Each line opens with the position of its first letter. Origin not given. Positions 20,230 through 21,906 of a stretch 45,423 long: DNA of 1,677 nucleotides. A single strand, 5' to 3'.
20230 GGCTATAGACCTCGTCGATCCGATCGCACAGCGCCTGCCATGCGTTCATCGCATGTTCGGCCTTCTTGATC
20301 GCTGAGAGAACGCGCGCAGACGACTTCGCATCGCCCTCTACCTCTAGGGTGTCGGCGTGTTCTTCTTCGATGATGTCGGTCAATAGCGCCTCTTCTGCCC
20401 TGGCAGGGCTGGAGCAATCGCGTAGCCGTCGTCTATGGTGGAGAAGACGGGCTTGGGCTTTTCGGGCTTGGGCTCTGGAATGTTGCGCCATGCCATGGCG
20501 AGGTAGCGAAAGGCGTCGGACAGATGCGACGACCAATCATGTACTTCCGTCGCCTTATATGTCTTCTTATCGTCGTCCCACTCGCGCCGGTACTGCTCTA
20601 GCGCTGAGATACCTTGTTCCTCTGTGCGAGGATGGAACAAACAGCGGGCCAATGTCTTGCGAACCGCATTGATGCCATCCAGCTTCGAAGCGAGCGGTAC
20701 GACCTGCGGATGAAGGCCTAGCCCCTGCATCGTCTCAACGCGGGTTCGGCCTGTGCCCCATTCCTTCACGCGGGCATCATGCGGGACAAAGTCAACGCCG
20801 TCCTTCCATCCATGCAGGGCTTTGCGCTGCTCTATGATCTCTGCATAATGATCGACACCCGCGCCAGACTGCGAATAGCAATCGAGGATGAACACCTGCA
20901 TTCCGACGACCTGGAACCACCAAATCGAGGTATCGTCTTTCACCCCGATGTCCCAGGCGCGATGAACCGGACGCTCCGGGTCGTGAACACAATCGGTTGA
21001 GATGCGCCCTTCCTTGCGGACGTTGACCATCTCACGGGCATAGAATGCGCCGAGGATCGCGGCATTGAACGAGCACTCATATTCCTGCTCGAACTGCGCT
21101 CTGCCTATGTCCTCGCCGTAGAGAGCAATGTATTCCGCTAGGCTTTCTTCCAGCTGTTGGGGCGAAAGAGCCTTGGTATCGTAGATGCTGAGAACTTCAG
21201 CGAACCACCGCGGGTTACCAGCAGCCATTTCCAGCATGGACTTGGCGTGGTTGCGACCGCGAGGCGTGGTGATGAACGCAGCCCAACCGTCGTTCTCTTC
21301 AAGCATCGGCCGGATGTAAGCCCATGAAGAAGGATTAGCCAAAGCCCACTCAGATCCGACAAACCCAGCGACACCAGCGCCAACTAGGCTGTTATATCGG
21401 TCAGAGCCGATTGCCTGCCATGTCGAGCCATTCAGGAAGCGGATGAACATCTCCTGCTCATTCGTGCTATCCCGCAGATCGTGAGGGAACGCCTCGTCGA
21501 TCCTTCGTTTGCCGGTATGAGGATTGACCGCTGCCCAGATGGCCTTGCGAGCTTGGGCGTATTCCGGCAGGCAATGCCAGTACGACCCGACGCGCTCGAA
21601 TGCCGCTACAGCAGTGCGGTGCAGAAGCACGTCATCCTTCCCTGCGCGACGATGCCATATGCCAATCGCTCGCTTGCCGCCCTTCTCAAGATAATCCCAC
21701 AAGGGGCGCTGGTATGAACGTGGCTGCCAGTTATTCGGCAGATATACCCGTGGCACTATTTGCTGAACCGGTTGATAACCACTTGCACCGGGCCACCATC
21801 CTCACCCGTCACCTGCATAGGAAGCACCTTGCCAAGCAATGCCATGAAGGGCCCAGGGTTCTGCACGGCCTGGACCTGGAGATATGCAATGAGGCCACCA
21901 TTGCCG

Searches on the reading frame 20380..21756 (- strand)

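Call 73: search_protein_families(library=phrogs, proteins=[window:20380-21756:-], max_evalue=0.00001)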
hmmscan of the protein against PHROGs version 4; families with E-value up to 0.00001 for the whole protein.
window:20380-21756:- (458 aa): 1 family
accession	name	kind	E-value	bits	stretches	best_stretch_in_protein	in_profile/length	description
phrog_2472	-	unknown function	5.4e-33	115.7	1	214-425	96-310/324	-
